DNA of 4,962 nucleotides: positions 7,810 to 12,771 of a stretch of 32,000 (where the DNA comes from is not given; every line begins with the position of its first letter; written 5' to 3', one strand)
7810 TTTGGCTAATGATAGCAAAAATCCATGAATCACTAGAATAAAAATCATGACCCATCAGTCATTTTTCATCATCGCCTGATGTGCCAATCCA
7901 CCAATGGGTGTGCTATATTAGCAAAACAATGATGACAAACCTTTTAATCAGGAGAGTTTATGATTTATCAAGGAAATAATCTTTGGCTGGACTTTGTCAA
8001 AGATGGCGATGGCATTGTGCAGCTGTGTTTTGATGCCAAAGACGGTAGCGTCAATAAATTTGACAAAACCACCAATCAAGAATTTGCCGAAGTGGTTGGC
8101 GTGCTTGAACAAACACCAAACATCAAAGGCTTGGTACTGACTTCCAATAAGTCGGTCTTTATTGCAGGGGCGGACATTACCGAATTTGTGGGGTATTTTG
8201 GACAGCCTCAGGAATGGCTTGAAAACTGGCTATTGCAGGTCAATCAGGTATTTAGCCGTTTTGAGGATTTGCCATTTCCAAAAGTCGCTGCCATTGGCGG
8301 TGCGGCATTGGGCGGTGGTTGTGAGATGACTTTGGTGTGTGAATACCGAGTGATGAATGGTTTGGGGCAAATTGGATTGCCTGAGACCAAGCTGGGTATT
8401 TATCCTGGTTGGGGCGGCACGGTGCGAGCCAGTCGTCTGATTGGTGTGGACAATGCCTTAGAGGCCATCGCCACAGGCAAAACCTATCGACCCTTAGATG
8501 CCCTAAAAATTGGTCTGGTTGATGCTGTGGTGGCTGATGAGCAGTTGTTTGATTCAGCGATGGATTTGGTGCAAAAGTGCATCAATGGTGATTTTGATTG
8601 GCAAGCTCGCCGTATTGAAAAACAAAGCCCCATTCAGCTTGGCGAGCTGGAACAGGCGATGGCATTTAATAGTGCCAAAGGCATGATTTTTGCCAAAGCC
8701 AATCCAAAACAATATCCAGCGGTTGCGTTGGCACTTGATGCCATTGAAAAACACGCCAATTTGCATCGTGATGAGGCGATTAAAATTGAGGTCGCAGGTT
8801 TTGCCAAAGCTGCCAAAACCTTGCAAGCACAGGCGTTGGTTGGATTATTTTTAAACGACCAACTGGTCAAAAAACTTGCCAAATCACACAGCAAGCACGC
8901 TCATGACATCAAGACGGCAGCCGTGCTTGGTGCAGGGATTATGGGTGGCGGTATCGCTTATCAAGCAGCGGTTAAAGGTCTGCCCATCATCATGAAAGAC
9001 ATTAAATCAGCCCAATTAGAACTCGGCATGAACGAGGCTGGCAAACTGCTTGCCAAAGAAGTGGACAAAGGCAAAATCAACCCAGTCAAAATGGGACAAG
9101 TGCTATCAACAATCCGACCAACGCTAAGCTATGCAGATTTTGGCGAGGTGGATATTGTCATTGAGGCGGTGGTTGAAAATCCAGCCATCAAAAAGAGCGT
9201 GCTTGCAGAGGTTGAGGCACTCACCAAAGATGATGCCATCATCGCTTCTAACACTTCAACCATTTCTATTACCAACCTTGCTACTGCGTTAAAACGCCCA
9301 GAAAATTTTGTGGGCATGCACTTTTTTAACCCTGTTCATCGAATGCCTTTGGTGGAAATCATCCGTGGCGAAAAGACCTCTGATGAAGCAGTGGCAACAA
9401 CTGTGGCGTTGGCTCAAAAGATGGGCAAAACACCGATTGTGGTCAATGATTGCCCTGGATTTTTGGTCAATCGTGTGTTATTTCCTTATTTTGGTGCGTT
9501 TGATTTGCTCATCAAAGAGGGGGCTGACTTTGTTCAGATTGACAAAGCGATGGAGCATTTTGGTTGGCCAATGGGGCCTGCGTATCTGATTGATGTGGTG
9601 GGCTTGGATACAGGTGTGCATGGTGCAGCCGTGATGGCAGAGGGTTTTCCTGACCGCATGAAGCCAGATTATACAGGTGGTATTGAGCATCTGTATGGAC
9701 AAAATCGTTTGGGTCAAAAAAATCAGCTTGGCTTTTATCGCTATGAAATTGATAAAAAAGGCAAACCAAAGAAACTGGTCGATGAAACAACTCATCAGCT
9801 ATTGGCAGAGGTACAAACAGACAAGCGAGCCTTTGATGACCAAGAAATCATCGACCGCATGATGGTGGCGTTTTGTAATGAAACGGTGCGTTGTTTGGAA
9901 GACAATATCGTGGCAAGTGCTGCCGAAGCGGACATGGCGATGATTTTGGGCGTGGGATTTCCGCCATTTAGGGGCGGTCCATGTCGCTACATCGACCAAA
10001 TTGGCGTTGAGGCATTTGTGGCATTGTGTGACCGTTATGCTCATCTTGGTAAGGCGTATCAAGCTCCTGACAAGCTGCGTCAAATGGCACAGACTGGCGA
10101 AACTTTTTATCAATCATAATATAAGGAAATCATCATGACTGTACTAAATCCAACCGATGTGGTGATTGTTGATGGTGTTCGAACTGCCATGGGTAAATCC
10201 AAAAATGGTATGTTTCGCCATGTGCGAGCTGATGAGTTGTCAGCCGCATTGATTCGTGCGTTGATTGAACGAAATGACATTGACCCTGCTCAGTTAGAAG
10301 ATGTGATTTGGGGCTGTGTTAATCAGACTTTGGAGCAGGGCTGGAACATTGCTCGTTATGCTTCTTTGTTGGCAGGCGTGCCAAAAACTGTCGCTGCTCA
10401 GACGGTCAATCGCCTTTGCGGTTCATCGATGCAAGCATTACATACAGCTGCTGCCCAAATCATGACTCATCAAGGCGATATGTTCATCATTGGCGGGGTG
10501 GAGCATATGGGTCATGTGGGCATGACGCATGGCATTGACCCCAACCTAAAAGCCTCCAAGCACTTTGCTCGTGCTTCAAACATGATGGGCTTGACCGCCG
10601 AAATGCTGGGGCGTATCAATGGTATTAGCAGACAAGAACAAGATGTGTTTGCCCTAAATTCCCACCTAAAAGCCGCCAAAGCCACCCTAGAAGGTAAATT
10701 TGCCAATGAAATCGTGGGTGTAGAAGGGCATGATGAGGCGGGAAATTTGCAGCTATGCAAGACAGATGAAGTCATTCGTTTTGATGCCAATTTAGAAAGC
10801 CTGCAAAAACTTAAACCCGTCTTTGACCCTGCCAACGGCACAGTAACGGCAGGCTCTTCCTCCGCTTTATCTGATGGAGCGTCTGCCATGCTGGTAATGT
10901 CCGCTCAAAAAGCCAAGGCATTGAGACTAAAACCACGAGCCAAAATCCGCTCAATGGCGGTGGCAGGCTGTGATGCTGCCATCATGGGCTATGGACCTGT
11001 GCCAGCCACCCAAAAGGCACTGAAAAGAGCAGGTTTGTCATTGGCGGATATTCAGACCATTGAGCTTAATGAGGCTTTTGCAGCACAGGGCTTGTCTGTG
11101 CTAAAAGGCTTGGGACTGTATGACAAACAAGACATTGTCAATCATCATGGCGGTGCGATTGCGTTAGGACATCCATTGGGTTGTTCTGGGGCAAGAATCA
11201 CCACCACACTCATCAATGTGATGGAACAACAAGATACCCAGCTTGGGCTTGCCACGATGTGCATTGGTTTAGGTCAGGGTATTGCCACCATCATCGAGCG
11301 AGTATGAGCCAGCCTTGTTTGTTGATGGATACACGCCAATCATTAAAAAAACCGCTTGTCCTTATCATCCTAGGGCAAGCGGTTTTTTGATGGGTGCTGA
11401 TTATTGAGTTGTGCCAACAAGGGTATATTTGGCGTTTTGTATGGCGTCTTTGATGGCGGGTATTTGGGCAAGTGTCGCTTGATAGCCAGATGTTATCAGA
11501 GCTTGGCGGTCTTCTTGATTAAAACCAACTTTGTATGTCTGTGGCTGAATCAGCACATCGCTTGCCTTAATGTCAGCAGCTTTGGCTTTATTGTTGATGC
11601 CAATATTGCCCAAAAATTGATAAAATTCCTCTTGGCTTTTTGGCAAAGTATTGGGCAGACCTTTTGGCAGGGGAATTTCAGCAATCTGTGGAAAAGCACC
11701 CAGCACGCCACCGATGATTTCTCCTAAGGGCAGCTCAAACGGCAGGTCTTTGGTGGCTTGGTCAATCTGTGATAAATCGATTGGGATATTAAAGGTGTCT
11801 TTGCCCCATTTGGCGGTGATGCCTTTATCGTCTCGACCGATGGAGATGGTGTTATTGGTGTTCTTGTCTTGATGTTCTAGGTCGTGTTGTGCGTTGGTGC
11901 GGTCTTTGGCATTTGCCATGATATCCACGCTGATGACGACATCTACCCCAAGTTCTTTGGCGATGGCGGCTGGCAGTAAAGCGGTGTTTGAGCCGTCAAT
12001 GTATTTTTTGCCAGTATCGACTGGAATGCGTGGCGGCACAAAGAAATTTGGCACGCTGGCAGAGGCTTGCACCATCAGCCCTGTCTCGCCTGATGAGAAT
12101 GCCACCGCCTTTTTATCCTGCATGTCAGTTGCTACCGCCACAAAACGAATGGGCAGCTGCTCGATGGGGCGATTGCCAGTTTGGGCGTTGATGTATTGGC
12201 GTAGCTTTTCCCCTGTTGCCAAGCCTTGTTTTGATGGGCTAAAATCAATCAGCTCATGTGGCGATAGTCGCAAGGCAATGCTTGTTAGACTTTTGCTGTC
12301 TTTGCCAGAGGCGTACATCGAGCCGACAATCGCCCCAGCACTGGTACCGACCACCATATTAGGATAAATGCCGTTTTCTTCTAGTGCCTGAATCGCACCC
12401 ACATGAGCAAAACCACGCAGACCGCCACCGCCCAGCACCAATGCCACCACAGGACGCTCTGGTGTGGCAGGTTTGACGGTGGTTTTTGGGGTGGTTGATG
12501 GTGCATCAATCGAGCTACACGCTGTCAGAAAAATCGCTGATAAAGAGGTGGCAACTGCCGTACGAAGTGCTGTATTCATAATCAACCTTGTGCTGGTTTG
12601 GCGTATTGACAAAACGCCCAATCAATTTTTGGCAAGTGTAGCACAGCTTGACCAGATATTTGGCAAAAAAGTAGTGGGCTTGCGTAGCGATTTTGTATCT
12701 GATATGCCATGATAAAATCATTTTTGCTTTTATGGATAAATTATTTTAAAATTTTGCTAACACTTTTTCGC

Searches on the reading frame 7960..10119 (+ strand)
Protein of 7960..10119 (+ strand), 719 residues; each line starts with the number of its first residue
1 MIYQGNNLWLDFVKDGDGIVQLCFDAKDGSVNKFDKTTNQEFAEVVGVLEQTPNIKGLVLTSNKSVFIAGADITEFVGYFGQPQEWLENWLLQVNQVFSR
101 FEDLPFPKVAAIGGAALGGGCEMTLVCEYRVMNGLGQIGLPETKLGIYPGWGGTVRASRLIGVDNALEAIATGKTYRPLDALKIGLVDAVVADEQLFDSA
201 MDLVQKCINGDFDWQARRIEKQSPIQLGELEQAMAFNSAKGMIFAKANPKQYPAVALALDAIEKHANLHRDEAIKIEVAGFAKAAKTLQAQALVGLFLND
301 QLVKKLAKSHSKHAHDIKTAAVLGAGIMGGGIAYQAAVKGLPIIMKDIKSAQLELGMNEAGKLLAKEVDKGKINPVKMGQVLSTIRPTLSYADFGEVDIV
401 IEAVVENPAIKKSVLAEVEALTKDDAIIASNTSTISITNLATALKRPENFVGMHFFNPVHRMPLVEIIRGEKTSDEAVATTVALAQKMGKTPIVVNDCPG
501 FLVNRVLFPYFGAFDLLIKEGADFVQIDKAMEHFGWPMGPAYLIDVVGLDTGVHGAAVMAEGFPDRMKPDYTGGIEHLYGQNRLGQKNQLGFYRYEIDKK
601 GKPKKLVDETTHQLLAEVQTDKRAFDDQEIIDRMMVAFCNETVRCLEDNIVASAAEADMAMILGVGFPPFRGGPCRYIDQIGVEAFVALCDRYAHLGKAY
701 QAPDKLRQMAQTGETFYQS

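Call 58: search_protein_families(library=pfam, proteins=[window:7960-10119:+], max_evalue=0.00001)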
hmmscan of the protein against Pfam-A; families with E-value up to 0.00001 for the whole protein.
window:7960-10119:+ (719 aa): 4 families
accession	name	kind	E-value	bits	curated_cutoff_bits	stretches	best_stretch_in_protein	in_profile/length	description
PF02737.24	3HCDH_N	-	2.4e-63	213.7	22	1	320-498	2-180/180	3-hydroxyacyl-CoA dehydrogenase, NAD binding domain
PF00378.25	ECH_1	-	1.5e-37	129.7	27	1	30-209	16-192/251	Enoyl-CoA hydratase/isomerase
PF00725.27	3HCDH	-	2.9e-29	101.9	22.1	1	500-595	1-97/97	3-hydroxyacyl-CoA dehydrogenase, C-terminal domain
PF16113.10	ECH_2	-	1.1e-15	58.4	27.2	1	31-206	12-187/335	Enoyl-CoA hydratase/isomerase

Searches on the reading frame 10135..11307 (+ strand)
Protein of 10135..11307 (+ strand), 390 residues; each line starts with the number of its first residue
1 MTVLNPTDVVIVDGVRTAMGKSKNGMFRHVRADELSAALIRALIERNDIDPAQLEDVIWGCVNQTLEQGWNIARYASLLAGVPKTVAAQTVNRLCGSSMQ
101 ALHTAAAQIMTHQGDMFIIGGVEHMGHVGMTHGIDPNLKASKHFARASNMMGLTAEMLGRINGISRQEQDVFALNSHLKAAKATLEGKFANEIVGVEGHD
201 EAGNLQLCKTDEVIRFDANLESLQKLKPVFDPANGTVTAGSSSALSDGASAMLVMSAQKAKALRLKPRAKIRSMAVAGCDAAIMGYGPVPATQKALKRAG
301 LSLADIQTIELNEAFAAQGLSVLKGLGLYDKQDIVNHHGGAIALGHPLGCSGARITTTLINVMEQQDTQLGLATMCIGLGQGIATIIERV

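Call 58: search_protein_families(library=pfam, proteins=[window:10135-11307:+], max_evalue=0.00001)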
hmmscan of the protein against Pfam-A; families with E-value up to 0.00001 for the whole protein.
window:10135-11307:+ (390 aa): 3 families
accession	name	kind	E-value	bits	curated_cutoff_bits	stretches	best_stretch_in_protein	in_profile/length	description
PF00108.29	Thiolase_N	-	6.7e-78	262.1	26.4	1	9-257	1-259/260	Thiolase, N-terminal domain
PF02803.24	Thiolase_C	-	2.2e-47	160.2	27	1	265-389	1-123/123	Thiolase, C-terminal domain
PF22691.2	Thiolase_C_1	-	6.5e-06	26.4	28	0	291-331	23-63/144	Thiolase C-terminal domain-like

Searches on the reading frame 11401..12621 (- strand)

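Call 58: search_protein_families(library=pfam, proteins=[window:11401-12621:-], max_evalue=0.00001)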
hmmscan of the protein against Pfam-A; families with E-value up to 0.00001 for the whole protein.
window:11401-12621:- (406 aa): 1 family
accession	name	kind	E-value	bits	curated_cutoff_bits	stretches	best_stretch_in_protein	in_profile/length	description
PF01734.28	Patatin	-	2.9e-24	86.8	27.7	1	61-219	1-188/191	Patatin-like phospholipase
